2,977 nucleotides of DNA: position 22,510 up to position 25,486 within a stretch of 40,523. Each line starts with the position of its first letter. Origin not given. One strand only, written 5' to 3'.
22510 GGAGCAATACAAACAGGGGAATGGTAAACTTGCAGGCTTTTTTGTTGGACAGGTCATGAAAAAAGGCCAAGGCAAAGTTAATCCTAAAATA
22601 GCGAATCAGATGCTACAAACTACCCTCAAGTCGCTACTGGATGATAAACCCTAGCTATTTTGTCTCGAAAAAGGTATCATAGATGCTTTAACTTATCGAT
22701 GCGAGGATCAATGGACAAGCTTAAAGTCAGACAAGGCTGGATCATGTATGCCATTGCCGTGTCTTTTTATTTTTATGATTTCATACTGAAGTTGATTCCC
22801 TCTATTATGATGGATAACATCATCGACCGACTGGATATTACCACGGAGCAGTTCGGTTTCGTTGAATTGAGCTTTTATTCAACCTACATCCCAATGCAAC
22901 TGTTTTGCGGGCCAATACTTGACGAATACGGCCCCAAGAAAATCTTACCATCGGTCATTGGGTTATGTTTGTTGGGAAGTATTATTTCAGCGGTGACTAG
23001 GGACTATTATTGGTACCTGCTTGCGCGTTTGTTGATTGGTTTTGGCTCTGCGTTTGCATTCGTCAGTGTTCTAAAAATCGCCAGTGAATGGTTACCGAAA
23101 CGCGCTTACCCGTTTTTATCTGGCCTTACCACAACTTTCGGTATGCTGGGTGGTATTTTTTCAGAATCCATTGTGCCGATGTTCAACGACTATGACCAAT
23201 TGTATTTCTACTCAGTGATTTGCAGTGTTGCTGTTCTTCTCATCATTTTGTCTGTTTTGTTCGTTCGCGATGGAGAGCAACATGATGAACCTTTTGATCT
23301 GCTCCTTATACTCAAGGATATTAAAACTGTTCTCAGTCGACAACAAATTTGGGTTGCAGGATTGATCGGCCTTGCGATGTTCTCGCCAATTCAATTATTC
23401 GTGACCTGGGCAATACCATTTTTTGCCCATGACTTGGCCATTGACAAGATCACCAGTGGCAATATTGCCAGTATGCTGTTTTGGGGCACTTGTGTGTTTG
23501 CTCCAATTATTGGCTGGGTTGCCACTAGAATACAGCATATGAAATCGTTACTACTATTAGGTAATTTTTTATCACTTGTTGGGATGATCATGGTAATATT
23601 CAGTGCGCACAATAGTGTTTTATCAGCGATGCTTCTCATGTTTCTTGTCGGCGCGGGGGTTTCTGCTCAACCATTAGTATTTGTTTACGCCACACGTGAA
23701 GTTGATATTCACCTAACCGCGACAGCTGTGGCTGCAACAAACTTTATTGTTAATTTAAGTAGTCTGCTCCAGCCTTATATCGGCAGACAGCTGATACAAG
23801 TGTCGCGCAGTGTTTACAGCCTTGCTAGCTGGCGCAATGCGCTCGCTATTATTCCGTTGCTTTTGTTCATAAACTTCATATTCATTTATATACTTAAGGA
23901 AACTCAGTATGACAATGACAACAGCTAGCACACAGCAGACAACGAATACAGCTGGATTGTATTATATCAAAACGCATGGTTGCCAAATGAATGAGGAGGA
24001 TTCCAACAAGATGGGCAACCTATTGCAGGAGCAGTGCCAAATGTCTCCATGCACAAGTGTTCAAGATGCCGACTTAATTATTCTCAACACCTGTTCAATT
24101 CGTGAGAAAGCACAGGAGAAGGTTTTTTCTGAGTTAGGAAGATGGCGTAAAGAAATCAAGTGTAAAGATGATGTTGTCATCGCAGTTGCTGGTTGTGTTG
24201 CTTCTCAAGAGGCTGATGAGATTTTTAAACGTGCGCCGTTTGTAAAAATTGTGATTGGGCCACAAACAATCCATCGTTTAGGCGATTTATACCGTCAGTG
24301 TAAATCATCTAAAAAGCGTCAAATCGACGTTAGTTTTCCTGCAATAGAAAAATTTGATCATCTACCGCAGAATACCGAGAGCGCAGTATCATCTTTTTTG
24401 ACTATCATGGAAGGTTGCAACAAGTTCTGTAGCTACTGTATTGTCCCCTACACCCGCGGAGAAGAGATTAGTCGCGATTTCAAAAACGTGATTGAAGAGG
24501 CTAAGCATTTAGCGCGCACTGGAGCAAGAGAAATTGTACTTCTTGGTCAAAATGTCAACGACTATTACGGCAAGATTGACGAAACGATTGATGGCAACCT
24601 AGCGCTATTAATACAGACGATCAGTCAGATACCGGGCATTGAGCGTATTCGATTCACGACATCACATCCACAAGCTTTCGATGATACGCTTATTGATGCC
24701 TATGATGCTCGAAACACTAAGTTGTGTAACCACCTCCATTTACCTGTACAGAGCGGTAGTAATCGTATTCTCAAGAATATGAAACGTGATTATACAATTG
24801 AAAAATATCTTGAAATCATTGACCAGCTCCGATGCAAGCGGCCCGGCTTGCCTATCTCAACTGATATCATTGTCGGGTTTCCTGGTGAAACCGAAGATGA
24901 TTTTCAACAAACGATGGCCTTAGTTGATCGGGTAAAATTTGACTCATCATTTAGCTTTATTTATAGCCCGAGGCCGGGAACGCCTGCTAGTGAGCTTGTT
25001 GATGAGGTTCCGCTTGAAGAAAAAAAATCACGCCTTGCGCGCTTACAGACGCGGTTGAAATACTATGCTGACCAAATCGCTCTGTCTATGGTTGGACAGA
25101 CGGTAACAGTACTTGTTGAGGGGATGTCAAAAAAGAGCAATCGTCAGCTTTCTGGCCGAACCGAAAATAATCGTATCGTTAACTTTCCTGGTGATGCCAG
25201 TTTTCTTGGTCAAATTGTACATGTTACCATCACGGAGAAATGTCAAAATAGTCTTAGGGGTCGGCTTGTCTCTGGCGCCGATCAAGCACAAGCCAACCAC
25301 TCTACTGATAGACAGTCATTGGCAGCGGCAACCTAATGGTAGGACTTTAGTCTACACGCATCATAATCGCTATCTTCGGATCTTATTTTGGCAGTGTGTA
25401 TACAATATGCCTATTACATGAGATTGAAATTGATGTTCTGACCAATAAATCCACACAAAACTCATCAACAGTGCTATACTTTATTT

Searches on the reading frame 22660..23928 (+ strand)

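Call 16: search_protein_families(library=pfam, proteins=[window:22660-23928:+])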
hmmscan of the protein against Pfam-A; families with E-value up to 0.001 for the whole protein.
window:22660-23928:+ (422 aa): 2 families
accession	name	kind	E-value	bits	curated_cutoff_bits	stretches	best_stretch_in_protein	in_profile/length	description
PF07690.21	MFS_1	-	1.1e-42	146.7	33.4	2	34-372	7-347/347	Major Facilitator Superfamily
PF00083.30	Sugar_tr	-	2.7e-06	27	22.3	1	80-203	63-192/452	Sugar (and other) transporter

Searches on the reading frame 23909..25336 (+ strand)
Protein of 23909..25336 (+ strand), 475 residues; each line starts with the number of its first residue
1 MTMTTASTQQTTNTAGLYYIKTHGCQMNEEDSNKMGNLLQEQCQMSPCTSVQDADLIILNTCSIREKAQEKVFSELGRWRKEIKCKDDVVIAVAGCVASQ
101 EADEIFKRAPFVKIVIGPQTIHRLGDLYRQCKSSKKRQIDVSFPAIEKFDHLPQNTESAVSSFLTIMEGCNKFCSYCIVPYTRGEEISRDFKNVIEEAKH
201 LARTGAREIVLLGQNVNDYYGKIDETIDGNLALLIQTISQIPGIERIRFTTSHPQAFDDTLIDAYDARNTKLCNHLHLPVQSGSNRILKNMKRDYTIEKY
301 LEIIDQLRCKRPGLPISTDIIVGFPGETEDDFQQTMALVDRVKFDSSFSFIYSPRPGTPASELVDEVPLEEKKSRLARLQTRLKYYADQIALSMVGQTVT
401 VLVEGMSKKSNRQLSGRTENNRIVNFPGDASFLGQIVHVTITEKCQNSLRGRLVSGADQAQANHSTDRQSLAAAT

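Call 16: search_protein_families(library=pfam, proteins=[window:23909-25336:+])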
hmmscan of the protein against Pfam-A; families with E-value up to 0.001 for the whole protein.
window:23909-25336:+ (475 aa): 3 families
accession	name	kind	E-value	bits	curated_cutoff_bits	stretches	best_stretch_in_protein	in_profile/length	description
PF04055.27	Radical_SAM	-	4.3e-28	99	29.5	1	165-338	2-165/166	Radical SAM superfamily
PF00919.26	UPF0004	-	7.2e-26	90.5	27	1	18-117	2-98/98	Uncharacterized protein family UPF0004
PF01938.26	TRAM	-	5.4e-17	61.9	21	1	393-454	2-61/61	TRAM domain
